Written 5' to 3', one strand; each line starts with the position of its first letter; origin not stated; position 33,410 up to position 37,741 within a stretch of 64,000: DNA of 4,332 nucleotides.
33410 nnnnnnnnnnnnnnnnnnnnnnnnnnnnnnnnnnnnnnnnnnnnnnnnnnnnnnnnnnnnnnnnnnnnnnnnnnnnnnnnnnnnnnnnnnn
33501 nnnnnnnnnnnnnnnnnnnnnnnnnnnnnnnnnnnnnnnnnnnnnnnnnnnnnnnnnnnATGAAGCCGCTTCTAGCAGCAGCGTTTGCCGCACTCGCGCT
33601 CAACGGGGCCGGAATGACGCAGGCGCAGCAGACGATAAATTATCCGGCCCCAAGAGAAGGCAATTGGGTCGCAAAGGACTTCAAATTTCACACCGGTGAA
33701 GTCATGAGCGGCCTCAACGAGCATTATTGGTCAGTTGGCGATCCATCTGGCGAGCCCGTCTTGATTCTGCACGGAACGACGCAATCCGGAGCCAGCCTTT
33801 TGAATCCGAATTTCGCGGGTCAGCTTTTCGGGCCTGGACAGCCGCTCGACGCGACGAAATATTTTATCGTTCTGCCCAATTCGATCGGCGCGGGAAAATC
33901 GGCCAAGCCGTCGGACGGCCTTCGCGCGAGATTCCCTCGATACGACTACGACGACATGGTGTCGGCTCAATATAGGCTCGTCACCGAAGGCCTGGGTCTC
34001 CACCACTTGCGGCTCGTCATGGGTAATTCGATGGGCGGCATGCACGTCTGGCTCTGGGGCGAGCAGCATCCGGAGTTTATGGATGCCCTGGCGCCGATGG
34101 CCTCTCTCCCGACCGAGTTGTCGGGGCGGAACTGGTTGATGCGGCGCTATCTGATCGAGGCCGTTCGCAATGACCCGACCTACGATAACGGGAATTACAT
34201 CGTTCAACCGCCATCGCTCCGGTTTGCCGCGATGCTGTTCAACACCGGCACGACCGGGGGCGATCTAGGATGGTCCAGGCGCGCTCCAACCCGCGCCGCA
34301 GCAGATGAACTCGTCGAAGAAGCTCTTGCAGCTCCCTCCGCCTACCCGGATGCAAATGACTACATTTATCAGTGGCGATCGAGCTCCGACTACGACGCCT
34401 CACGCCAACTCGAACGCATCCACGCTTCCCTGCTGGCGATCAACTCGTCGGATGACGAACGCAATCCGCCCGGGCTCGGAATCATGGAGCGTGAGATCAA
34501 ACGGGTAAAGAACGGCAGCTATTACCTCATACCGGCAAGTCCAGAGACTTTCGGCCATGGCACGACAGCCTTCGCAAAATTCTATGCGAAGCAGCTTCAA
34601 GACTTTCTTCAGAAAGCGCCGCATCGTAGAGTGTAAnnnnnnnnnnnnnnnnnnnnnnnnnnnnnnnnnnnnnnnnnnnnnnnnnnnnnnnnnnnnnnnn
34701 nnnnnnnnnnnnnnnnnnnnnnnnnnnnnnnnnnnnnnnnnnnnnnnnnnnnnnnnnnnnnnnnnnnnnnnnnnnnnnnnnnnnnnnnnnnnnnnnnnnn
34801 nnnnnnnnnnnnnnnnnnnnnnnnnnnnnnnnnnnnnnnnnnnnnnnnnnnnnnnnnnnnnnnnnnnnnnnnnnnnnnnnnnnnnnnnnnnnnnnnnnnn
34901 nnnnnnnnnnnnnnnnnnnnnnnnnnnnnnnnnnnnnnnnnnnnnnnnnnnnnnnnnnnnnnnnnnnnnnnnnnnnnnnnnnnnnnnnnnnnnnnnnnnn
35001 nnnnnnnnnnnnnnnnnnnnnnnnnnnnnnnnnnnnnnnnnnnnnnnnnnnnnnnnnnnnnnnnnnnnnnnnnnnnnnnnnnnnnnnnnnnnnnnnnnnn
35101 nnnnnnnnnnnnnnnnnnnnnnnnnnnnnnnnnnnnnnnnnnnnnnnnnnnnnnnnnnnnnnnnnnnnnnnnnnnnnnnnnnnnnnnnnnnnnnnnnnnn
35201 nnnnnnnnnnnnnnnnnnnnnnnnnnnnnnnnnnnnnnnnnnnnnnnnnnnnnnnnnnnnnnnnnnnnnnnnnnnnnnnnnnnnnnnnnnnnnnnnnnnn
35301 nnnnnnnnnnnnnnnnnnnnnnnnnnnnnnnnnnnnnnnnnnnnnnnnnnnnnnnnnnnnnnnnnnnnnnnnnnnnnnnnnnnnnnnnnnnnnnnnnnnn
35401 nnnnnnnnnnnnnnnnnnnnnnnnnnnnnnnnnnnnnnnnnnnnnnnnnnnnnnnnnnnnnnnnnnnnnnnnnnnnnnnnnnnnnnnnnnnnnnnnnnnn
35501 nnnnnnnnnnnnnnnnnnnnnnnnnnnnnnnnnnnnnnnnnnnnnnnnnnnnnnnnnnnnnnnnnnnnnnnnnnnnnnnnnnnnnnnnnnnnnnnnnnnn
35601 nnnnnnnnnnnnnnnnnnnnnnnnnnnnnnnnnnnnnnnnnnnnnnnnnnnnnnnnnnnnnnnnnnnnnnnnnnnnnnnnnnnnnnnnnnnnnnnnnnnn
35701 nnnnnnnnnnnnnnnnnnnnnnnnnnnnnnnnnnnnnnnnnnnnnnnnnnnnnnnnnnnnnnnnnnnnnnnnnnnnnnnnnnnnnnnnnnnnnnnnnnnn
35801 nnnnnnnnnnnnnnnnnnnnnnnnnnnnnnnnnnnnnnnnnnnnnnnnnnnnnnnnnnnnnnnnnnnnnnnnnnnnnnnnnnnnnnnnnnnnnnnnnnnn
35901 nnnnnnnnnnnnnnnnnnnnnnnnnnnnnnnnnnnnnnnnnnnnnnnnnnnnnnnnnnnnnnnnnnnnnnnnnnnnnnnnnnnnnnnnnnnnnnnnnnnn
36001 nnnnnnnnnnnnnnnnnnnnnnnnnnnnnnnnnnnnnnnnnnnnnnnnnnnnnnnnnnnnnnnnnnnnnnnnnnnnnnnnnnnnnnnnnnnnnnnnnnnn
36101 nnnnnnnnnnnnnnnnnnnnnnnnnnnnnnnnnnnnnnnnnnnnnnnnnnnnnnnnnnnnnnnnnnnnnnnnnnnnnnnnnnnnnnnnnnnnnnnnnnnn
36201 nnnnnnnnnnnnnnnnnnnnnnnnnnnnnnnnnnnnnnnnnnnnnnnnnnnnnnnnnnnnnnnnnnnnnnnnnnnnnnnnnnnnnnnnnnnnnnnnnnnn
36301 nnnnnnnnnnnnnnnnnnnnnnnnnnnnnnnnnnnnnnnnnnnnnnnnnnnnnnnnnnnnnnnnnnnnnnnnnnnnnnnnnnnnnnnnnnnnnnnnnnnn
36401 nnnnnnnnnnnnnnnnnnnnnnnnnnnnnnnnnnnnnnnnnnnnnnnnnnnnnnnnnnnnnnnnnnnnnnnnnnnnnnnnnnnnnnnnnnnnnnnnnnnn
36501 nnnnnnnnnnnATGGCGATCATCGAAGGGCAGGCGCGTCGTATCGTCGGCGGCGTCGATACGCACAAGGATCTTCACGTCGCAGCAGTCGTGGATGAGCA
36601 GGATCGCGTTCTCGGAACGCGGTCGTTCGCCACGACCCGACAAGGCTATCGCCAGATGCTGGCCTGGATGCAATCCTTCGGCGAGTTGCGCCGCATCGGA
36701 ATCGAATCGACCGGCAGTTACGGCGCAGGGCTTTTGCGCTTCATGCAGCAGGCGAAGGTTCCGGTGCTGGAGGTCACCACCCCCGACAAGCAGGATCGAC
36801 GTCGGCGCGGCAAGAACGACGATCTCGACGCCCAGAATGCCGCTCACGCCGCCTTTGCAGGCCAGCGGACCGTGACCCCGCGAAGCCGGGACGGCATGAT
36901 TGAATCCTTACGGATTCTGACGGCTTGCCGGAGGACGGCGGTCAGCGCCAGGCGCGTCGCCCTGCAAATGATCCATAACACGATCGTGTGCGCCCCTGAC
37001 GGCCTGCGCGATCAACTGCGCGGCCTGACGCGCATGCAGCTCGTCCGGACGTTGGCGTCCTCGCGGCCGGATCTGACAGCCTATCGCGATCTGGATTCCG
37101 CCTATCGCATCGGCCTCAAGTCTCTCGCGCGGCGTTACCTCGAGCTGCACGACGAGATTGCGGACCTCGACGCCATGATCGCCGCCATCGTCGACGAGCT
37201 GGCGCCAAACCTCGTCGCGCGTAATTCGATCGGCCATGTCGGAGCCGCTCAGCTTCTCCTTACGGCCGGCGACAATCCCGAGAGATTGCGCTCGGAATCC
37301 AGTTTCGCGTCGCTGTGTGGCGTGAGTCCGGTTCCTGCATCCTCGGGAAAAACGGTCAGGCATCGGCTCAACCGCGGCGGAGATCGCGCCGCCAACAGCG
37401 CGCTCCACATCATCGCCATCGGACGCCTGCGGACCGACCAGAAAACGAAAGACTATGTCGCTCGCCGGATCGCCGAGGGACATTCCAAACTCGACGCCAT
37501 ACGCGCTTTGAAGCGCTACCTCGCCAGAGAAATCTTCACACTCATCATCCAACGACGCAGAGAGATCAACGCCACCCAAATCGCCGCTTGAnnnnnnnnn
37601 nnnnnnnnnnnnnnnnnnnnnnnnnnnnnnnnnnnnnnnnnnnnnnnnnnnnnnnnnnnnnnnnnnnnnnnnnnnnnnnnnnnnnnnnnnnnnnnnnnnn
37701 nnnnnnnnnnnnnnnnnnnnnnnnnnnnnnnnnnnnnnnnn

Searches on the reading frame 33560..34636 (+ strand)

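Call 39: search_protein_families(library=pfam, proteins=[window:33560-34636:+], max_evalue=0.01)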
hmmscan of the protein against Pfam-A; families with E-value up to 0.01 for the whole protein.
window:33560-34636:+ (358 aa): 2 families
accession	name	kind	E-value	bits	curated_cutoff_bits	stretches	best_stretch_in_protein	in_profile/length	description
PF00561.26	Abhydrolase_1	-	6.4e-13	49.4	25.8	1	66-197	2-118/245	alpha/beta hydrolase fold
PF12146.15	Hydrolase_4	-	0.00017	21.5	27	1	96-183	27-113/239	Serine aminopeptidase, S33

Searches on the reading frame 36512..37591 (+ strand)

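Call 4: search_protein_families(library=pfam, proteins=[window:36512-37591:+])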
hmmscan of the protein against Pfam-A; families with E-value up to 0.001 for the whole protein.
window:36512-37591:+ (359 aa): 2 families
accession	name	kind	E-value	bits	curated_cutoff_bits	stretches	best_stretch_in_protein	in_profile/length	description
PF01548.23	DEDD_Tnp_IS110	-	1.1e-22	80.9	29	1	14-156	2-148/155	Transposase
PF02371.22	Transposase_20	-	5.4e-15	56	21.3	1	239-316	9-86/87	Transposase IS116/IS110/IS902 family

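Call 5: search_protein_families(library=ncbifam, proteins=[window:36512-37591:+])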
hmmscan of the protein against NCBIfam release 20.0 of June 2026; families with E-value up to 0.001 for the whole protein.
window:36512-37591:+ (359 aa): 2 families
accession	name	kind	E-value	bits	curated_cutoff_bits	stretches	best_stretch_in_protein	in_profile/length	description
NF033542.1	transpos_IS110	equivalog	7.4e-56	189.7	140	1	14-345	3-338/343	IS110 family RNA-guided transposase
NF051857.1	transpos_IS110_2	equivalog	1.7e-08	33.9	180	0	38-136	36-136/393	IS110 family transposase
